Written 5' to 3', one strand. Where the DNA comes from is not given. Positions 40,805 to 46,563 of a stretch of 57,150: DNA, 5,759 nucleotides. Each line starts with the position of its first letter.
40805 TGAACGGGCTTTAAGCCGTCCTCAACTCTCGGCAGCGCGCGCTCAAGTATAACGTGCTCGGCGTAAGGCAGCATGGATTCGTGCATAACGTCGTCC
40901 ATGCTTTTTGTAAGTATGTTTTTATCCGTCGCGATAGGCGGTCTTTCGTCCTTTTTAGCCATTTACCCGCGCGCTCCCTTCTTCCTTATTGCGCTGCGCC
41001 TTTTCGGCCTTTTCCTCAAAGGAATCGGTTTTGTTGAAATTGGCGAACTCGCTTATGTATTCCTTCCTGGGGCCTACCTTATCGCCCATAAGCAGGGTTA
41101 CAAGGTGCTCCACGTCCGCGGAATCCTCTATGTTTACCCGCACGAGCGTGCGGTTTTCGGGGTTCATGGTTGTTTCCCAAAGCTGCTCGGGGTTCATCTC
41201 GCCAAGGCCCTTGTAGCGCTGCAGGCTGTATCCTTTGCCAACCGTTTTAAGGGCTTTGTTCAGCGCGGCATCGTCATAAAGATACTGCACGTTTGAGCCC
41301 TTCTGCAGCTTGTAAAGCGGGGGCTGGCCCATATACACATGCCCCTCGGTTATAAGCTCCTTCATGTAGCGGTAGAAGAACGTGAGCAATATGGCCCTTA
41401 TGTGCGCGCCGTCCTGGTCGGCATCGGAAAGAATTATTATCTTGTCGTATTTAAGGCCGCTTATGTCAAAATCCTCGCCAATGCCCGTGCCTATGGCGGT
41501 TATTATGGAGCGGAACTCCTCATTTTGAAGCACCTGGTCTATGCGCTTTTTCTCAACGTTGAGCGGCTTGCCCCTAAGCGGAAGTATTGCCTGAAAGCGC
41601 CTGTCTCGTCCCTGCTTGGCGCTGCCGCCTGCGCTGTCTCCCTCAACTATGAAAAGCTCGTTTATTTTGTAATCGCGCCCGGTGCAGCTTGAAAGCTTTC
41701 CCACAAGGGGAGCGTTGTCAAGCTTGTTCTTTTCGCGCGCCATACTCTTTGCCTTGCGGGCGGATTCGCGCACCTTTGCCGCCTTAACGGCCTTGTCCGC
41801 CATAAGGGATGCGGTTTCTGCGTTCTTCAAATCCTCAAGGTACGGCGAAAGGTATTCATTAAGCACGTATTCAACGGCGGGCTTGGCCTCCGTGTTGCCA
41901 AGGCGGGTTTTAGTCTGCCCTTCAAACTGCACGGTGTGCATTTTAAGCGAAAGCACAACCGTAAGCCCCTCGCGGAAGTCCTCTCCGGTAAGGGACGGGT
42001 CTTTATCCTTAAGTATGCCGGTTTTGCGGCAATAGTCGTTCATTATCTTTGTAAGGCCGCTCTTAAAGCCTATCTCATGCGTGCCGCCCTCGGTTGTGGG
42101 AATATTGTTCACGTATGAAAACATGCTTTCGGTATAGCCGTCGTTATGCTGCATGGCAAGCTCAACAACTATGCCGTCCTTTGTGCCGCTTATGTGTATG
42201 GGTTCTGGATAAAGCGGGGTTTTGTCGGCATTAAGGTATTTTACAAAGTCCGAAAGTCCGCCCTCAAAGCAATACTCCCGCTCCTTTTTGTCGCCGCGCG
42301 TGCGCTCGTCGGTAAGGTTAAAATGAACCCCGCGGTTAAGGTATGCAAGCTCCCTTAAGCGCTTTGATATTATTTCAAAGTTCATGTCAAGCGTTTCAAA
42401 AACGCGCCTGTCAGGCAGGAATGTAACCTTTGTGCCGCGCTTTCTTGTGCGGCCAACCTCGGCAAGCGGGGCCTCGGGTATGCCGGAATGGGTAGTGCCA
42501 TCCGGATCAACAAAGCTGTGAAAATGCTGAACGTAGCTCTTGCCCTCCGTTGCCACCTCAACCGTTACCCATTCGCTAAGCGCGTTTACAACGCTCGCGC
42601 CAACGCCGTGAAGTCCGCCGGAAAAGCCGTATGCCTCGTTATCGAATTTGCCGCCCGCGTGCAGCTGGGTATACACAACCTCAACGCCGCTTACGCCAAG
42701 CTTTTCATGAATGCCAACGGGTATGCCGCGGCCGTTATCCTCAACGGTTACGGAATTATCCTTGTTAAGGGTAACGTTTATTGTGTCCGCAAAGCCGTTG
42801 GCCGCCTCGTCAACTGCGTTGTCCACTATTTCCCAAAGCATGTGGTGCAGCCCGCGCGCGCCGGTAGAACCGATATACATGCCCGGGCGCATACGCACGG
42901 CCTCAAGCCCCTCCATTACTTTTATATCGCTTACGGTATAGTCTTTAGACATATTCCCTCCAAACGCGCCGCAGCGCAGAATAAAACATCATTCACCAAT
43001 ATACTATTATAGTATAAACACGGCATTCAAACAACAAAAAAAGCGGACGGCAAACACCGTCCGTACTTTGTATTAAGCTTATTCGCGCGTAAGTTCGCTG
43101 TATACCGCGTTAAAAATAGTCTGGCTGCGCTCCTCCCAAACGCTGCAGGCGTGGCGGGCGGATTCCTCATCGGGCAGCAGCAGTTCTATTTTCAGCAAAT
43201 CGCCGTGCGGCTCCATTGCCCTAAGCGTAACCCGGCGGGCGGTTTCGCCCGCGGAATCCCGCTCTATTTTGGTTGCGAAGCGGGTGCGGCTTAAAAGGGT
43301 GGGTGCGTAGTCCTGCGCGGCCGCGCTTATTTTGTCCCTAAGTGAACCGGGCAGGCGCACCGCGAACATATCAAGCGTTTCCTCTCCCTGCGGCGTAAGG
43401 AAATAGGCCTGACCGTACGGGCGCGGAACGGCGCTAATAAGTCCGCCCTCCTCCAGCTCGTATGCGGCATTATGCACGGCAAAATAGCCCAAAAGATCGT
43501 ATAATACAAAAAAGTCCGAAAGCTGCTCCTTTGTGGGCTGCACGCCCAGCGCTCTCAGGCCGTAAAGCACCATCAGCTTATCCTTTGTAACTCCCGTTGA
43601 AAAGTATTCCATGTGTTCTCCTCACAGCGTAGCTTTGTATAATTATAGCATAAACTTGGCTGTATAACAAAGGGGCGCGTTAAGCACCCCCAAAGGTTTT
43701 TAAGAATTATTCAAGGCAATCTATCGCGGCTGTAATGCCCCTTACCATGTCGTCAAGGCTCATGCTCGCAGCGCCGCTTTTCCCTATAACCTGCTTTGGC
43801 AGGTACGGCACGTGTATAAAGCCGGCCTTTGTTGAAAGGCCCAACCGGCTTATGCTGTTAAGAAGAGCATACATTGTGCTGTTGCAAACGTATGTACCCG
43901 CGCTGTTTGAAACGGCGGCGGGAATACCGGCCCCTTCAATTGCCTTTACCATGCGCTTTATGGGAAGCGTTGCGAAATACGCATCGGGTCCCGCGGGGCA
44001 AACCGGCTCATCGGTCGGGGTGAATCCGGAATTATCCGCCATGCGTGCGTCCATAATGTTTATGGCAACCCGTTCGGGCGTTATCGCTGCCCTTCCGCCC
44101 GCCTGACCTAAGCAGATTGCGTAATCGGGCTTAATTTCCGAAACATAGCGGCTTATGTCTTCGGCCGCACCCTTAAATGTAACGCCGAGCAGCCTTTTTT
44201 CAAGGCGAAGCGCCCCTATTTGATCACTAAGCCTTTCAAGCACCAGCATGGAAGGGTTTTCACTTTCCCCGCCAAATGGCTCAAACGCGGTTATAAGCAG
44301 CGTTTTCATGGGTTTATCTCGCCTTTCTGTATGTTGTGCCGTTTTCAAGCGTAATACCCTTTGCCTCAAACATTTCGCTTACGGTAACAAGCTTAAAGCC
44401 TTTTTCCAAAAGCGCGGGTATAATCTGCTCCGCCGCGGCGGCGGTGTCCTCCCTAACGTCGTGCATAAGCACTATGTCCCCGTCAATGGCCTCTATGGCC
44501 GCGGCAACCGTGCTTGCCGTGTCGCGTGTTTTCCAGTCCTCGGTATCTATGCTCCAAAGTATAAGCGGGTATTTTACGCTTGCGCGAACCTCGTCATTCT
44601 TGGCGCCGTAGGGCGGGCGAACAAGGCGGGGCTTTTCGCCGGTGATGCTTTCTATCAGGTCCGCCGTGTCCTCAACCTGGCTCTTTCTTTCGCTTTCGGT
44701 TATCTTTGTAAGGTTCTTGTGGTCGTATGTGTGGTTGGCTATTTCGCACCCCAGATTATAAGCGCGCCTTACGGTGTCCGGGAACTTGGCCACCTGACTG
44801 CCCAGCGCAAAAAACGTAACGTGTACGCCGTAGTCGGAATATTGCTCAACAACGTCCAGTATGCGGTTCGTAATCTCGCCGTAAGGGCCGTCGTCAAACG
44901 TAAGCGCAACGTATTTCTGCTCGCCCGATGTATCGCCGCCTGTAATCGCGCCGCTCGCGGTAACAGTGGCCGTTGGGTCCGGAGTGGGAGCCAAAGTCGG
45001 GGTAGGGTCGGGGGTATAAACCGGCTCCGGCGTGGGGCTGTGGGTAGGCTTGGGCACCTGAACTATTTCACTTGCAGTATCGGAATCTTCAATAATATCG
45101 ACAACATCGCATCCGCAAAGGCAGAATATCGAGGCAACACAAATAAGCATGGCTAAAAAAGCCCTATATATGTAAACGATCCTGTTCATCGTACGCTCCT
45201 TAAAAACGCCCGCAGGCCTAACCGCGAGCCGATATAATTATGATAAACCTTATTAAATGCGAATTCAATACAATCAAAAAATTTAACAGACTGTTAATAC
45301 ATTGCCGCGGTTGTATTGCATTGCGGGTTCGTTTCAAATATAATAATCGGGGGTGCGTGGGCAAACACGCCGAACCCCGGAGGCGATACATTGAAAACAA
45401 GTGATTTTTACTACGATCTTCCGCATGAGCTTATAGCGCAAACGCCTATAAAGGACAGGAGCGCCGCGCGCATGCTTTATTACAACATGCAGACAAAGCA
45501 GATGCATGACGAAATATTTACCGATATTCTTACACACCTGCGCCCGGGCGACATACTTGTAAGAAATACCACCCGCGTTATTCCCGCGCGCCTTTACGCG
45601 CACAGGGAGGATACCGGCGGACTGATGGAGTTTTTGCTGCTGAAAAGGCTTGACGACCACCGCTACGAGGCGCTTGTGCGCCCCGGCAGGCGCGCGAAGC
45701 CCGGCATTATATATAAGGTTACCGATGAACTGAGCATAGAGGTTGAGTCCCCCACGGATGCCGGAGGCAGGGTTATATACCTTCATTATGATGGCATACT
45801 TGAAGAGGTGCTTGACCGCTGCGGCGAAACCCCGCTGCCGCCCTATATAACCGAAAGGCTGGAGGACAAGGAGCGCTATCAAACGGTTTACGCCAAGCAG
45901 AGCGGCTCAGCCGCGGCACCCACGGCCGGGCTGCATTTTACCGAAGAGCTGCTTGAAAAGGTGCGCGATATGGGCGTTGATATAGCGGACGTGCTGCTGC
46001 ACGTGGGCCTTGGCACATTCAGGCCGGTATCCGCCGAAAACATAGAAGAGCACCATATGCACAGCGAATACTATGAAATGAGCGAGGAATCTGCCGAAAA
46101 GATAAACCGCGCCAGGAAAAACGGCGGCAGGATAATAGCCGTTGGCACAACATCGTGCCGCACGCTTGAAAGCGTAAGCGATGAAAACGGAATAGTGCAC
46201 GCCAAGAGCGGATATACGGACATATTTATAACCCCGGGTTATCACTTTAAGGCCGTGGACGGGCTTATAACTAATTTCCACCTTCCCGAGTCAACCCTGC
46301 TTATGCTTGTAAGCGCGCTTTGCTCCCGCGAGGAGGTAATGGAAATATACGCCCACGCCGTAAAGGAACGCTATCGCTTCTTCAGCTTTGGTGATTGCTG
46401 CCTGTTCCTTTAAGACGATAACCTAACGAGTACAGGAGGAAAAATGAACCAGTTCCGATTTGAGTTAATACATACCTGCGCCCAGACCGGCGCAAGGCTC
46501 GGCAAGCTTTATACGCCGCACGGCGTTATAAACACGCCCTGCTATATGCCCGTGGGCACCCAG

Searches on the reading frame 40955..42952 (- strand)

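Call 18: search_protein_families(library=pfam, proteins=[window:40955-42952:-], max_evalue=0.00001)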
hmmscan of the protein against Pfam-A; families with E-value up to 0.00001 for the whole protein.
window:40955-42952:- (665 aa): 4 families
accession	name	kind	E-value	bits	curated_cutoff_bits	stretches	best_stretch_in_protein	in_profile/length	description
PF00204.31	DNA_gyraseB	-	1.4e-54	184.6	27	1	232-403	1-172/173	DNA gyrase B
PF00986.26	DNA_gyraseB_C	-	2.4e-29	101.7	29.8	1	573-633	2-62/63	DNA gyrase B subunit, carboxyl terminus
PF01751.28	Toprim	-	1.4e-17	64.1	23.1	1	432-541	1-93/96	Toprim domain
PF02518.31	HATPase_c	-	8.4e-17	62.1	26.4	1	33-178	4-105/111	Histidine kinase-, DNA gyrase B-, and HSP90-like ATPase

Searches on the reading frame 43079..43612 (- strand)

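Call 18: search_protein_families(library=pfam, proteins=[window:43079-43612:-], max_evalue=0.00001)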
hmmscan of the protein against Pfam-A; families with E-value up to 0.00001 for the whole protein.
window:43079-43612:- (177 aa): 1 family
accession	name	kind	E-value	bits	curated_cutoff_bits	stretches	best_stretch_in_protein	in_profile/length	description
PF14277.12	DUF4364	-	5.3e-33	114.6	26.9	1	12-174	2-162/162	Domain of unknown function (DUF4364)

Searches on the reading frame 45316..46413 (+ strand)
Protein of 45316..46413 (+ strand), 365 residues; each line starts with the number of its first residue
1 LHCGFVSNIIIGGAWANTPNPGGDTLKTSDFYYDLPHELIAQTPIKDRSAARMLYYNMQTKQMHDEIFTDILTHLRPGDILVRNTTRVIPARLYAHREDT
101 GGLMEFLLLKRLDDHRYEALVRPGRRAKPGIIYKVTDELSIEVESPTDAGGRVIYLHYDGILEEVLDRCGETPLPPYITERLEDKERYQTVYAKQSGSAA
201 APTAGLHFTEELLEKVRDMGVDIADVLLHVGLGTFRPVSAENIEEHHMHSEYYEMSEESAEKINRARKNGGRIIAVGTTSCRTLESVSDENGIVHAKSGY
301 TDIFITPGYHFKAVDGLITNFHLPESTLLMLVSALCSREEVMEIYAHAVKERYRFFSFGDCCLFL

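Call 72: search_protein_families(library=pfam, proteins=[window:45316-46413:+], max_evalue=0.00001)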
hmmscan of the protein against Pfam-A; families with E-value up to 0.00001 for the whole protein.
window:45316-46413:+ (365 aa): 1 family
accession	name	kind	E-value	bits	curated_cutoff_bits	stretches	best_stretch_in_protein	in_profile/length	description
PF02547.20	Queuosine_synth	-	5.4e-135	450.1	25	1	28-363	1-321/322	Queuosine biosynthesis protein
